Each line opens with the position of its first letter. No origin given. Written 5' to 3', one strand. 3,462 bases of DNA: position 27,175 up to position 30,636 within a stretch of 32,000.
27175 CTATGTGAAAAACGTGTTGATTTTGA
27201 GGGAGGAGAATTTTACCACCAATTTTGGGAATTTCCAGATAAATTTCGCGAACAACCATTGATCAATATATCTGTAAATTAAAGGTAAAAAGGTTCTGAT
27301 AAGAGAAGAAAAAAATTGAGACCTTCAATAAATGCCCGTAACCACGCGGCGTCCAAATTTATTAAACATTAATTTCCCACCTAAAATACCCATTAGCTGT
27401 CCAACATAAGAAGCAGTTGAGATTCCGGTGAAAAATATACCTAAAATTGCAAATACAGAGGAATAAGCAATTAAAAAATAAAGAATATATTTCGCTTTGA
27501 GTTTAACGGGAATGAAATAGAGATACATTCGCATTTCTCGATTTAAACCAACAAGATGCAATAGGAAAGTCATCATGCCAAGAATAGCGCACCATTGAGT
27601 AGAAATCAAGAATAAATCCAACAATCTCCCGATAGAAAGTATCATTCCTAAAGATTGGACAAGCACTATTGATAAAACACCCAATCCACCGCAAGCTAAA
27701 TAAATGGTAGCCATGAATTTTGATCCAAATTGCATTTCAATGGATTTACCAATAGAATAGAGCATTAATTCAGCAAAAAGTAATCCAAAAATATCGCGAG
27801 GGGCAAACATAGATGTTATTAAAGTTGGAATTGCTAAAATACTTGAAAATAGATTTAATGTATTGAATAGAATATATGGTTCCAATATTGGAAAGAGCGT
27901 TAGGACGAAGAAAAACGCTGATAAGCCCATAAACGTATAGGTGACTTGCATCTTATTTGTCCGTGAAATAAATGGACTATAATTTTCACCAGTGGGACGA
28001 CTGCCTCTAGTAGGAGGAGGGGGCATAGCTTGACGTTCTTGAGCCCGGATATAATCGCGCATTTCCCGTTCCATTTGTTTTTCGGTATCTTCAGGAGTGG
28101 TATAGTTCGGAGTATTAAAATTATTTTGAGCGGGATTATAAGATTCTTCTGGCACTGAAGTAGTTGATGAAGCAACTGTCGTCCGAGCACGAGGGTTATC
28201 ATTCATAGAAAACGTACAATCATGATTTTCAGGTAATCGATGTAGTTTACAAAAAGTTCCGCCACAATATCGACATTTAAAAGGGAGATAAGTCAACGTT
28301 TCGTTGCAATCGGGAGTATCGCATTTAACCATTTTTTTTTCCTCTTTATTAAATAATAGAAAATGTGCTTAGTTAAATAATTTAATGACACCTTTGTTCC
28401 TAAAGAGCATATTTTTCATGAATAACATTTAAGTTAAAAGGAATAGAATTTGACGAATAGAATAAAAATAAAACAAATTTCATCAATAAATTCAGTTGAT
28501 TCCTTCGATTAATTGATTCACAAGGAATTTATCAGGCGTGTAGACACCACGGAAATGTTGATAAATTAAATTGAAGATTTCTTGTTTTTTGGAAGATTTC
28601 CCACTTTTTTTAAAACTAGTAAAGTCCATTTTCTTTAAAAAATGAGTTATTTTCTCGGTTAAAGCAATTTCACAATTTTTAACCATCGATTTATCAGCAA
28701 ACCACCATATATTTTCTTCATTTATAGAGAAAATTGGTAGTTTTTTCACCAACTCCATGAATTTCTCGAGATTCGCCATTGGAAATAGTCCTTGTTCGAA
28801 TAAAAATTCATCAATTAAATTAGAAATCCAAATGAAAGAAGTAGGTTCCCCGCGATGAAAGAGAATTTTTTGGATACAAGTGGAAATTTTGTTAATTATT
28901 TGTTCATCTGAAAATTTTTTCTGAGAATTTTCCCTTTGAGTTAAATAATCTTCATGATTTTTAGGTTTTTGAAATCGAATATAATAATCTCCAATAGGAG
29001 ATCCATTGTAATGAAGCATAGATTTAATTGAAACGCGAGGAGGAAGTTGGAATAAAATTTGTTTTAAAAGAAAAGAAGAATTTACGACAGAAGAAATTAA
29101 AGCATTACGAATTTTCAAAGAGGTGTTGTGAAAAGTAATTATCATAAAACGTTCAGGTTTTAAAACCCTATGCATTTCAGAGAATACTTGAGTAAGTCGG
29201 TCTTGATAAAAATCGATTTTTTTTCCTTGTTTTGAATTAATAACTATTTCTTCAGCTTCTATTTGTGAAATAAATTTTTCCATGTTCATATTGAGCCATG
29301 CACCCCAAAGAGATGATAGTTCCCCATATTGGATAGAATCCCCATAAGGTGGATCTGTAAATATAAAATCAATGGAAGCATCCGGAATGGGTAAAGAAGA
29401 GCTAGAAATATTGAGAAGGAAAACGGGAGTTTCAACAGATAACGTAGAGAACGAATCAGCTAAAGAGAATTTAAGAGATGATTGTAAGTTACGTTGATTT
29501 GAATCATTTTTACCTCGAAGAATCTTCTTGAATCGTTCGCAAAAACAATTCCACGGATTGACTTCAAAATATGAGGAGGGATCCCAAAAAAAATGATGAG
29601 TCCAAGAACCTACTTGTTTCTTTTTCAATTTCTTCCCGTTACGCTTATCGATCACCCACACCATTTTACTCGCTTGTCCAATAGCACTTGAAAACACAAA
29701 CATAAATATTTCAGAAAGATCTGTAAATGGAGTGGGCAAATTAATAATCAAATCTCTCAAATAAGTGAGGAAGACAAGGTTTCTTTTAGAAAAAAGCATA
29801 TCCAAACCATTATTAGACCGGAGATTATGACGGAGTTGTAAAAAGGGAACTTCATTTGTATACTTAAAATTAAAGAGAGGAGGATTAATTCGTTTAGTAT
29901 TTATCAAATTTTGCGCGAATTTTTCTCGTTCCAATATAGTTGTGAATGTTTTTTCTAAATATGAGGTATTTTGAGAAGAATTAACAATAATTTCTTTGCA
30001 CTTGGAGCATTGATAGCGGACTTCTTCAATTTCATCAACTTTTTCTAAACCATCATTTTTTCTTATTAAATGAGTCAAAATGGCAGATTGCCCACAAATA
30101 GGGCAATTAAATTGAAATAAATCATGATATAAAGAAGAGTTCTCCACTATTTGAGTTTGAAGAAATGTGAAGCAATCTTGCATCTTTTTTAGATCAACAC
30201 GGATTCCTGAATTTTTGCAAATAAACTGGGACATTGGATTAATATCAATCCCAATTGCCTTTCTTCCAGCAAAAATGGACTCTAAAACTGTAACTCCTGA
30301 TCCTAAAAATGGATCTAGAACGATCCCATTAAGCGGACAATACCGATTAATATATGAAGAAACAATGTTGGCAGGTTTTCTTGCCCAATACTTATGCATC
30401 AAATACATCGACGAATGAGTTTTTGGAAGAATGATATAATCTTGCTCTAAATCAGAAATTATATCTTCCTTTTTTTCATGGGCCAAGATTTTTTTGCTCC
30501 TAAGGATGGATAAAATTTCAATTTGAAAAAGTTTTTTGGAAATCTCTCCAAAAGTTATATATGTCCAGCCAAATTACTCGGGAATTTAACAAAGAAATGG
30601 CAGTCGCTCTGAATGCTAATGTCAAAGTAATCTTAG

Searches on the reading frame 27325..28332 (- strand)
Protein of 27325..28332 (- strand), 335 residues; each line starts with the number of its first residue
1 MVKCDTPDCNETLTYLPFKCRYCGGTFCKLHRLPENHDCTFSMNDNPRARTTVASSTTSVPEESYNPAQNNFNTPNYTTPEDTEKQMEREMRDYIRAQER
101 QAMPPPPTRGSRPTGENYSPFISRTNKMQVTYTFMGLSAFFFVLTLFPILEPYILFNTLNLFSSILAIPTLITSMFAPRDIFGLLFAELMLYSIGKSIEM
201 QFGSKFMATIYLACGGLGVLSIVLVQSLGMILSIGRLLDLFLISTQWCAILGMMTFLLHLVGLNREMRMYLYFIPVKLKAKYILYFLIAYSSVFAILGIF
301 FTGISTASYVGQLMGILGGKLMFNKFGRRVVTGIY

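Call 76: search_protein_families(library=pfam, proteins=[window:27325-28332:-], max_evalue=0.001)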
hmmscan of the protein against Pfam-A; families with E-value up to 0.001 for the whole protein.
window:27325-28332:- (335 aa): 2 families
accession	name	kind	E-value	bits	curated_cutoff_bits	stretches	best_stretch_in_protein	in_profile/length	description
PF01428.23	zf-AN1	-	8.4e-13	48.6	27.9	1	4-41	1-37/40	AN1-like Zinc finger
PF01694.28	Rhomboid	-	2.2e-06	28.3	22.6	1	170-322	6-136/143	Rhomboid domain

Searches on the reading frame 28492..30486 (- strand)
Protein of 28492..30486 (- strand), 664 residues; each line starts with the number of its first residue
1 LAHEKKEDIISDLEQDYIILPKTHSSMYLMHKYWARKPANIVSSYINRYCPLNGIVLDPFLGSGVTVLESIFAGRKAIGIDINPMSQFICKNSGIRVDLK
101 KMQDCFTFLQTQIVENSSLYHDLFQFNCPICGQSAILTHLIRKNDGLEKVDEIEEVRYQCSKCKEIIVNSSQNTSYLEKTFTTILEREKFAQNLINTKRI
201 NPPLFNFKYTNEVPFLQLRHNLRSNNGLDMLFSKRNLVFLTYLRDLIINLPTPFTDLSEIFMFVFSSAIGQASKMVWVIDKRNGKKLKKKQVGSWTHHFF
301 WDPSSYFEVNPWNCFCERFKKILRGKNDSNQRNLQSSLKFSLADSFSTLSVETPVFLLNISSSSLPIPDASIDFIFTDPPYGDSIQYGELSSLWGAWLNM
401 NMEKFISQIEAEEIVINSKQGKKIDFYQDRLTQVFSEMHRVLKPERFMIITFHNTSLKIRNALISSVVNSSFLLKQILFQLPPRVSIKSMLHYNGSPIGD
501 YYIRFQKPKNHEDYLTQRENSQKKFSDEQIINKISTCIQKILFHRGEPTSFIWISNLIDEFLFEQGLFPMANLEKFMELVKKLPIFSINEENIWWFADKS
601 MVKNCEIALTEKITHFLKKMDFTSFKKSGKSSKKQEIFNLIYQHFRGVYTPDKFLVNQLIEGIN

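Call 76: search_protein_families(library=pfam, proteins=[window:28492-30486:-], max_evalue=0.001)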
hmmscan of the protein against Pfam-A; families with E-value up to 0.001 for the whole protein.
window:28492-30486:- (664 aa): 1 family
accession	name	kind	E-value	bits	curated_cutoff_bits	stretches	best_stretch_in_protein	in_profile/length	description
PF01555.25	N6_N4_Mtase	-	3.7e-24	86.3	26.7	2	31-84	160-213/221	DNA methylase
